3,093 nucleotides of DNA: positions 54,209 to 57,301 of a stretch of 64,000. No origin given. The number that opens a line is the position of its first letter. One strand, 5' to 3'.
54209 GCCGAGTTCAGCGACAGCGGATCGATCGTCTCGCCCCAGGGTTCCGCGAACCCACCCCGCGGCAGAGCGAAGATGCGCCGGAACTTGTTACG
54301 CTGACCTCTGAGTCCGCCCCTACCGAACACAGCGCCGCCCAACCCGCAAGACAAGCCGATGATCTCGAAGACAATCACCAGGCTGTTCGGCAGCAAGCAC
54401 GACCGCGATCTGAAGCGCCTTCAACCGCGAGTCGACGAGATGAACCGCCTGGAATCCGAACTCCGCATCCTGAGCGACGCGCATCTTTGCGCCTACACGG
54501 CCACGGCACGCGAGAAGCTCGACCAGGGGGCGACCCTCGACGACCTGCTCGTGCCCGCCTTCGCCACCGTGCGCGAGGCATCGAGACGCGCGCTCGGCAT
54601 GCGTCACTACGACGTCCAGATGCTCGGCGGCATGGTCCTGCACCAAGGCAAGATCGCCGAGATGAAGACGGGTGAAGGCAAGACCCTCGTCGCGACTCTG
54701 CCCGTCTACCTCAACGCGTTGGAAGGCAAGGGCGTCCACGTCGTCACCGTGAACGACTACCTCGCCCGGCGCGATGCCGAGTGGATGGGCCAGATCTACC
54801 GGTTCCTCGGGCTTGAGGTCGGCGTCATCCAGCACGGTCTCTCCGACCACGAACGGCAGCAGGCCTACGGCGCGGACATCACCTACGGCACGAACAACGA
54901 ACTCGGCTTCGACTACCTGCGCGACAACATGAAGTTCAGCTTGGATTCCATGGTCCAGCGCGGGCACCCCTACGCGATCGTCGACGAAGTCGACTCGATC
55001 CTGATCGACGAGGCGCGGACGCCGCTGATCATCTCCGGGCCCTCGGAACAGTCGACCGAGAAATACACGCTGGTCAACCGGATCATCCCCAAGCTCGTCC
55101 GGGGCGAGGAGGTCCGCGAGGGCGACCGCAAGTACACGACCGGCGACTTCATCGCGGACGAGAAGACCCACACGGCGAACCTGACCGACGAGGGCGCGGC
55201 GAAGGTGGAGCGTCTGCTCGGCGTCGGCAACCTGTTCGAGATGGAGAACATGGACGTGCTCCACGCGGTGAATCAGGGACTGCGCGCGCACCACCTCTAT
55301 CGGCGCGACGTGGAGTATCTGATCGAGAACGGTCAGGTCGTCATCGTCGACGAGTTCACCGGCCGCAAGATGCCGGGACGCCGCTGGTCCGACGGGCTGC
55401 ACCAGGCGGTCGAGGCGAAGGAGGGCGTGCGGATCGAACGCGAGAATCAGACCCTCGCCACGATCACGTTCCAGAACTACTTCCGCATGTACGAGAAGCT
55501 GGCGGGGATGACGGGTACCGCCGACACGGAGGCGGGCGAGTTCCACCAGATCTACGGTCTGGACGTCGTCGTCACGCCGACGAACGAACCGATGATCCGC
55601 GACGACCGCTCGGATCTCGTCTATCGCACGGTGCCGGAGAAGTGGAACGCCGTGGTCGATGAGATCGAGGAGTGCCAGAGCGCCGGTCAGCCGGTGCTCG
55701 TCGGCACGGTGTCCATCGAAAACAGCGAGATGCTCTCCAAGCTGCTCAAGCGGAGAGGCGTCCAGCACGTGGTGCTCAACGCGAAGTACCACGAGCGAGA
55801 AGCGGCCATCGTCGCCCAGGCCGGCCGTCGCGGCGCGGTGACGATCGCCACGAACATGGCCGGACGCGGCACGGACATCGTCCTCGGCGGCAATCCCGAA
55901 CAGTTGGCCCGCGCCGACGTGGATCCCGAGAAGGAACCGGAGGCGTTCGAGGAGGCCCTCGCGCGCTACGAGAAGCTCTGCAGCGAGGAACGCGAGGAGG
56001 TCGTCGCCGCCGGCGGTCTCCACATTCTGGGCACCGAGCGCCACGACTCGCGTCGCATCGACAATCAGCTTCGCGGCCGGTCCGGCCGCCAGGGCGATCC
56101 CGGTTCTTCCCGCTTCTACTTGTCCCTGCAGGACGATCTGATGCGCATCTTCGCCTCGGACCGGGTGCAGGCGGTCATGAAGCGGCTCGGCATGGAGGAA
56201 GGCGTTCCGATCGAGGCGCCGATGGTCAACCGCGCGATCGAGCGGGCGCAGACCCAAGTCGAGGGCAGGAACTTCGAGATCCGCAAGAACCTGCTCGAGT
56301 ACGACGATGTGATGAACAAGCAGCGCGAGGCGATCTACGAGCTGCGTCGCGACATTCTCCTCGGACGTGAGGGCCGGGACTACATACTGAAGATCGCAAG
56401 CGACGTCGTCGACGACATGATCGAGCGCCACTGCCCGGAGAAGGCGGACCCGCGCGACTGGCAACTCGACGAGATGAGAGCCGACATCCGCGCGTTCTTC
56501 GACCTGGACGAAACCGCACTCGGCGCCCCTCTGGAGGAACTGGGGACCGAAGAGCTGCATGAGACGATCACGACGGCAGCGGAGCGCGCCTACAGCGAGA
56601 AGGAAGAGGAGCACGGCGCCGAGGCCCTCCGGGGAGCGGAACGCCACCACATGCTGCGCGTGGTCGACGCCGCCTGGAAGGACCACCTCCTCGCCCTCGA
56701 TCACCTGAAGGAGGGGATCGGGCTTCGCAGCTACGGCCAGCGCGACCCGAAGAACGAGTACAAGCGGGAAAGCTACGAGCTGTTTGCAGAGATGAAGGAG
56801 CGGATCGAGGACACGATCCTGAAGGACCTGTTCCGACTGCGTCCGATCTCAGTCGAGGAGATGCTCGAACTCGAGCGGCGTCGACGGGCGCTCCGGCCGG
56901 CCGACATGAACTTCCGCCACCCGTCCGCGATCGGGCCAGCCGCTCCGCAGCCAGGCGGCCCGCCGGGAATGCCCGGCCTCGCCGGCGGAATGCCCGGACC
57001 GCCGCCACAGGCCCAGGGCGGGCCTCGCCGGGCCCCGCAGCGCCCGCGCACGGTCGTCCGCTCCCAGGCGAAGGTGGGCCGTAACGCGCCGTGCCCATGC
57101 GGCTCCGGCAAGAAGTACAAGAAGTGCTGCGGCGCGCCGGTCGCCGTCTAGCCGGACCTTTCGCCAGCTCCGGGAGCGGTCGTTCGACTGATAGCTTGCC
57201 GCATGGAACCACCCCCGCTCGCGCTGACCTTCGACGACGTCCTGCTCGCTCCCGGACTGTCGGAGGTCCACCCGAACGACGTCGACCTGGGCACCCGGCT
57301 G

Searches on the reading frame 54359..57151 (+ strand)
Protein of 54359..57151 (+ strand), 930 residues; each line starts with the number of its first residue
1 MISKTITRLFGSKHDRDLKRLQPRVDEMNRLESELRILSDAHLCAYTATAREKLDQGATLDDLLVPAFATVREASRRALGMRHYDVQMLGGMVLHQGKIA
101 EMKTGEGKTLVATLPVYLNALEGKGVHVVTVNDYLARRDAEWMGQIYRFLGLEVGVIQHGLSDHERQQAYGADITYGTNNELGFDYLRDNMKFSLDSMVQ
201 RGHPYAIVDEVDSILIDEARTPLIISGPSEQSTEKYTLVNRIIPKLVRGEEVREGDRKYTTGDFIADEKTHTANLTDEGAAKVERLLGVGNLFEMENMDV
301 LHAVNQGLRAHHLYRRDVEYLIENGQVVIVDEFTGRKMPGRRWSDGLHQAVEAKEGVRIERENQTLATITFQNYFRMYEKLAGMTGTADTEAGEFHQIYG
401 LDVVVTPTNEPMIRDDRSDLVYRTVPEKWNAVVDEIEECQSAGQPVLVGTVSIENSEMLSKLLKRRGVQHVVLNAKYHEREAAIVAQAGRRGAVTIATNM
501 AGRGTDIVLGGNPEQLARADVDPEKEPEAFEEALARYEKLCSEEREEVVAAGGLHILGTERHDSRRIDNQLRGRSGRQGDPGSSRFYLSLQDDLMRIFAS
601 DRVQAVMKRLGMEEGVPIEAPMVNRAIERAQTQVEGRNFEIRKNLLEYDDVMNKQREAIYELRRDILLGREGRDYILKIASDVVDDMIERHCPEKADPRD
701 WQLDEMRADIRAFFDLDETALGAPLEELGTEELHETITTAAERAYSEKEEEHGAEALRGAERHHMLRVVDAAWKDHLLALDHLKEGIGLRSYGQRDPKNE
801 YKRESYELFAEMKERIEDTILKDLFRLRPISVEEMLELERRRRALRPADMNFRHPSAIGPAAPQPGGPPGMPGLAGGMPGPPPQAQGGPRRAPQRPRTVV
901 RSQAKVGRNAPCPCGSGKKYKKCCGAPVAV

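Call 37: find_related_loci(query=window:54359-57151:+, collection=genome_contigs, flank=8000)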
Query window:54359-57151:+ (930 aa) in genome_contigs; peptide patterns used: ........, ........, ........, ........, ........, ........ (x = any residue, [..] = any of these).
600 stretches matched a pattern (row limit reached: there are more); 562 encode a relative of the query (tblastn E <= 1e-3); the best 80 are kept; 80 distinct loci.
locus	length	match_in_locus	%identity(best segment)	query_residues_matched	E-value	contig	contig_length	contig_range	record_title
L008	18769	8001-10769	61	1-929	0e+0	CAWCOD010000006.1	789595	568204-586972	MAG: uncultured Holophagae bacterium isolate MFD03804.bin.1.68 genome assembly, contig: contig_26237, whole genome shotg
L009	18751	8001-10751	60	4-926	0e+0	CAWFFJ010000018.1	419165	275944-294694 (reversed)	MAG: uncultured Acidobacteriota bacterium isolate MFD02416.bin.3.238 genome assembly, contig: contig_16062, whole genome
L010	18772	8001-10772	57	2-928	0e+0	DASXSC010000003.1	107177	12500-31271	MAG TPA_asm: Pyrinomonadaceae bacterium isolate SMAG_U4656 k141_2792293, whole genome shotgun sequence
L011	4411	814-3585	57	2-929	0e+0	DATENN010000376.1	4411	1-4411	MAG TPA_asm: Pyrinomonadaceae bacterium isolate SMAG_U8970 k141_2092101, whole genome shotgun sequence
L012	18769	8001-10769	56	1-926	0e+0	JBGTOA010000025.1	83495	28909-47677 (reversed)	MAG: Pyrinomonadaceae bacterium isolate JTS-RE40 k141_8423932, whole genome shotgun sequence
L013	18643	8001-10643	58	1-926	0e+0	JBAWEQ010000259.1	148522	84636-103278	MAG: Acidobacteriota bacterium isolate MFD02204_ilm_asm_bin14 k127_182686, whole genome shotgun sequence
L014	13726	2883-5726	56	1-926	0e+0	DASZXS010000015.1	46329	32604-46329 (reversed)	MAG TPA_asm: Bryobacteraceae bacterium isolate SMAG_U6189 k141_804051, whole genome shotgun sequence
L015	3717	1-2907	57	18-926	0e+0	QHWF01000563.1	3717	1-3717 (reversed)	MAG: Acidobacteria bacterium isolate gp6 AA50 14_1009_16_40cm_scaffold_109038_curated, whole genome shotgun sequence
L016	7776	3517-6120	56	1-916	0e+0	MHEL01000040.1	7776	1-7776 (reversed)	MAG: Nitrospirae bacterium RBG_19FT_COMBO_42_15 rbg_19ft_combo_scaffold_17957, whole genome shotgun sequence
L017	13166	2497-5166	57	1-926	0e+0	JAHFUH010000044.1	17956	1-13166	MAG: Acidobacteria bacterium isolate nzgw75 NODE_1867_length_17957_cov_4.323952, whole genome shotgun sequence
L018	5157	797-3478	57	2-925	0e+0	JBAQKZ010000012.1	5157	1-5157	MAG: Geobacteraceae bacterium isolate MFD12071_ilm_asm_bin1 k127_32461, whole genome shotgun sequence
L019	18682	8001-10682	56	1-925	0e+0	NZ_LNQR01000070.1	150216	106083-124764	Candidatus Magnetominusculus xianensis strain HCH-1 contig070, whole genome shotgun sequence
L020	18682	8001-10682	57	1-925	0e+0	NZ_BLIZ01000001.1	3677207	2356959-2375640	Geobacter sp. AOG1 scaffold1, whole genome shotgun sequence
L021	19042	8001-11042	54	1-926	0e+0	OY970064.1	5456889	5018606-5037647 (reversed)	MAG: uncultured Acidobacteriaceae bacterium isolate MFD06092.bin.c.1 genome assembly, chromosome: 1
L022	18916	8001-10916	56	2-926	0e+0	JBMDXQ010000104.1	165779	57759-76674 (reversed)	MAG: Vicinamibacterales bacterium isolate FBaSoil0_16 FBaSoil0_contig104, whole genome shotgun sequence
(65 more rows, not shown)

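Call 42: search_protein_families(library=ncbifam, proteins=[P0121], max_evalue=0.01)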
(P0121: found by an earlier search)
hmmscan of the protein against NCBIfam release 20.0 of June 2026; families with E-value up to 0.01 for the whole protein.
P0121 (1022 aa): 2 families
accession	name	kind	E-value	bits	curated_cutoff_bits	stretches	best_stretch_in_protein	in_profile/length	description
NF041895.1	choice_anch_V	domain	5.3e-08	33.1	42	0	439-519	41-124/150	choice-of-anchor V domain-containing protein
TIGR04087.1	YqxM_for_SipW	equivalog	7.8e-05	22.4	80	0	448-521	81-153/186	amyloid fiber anchoring/assembly protein TapA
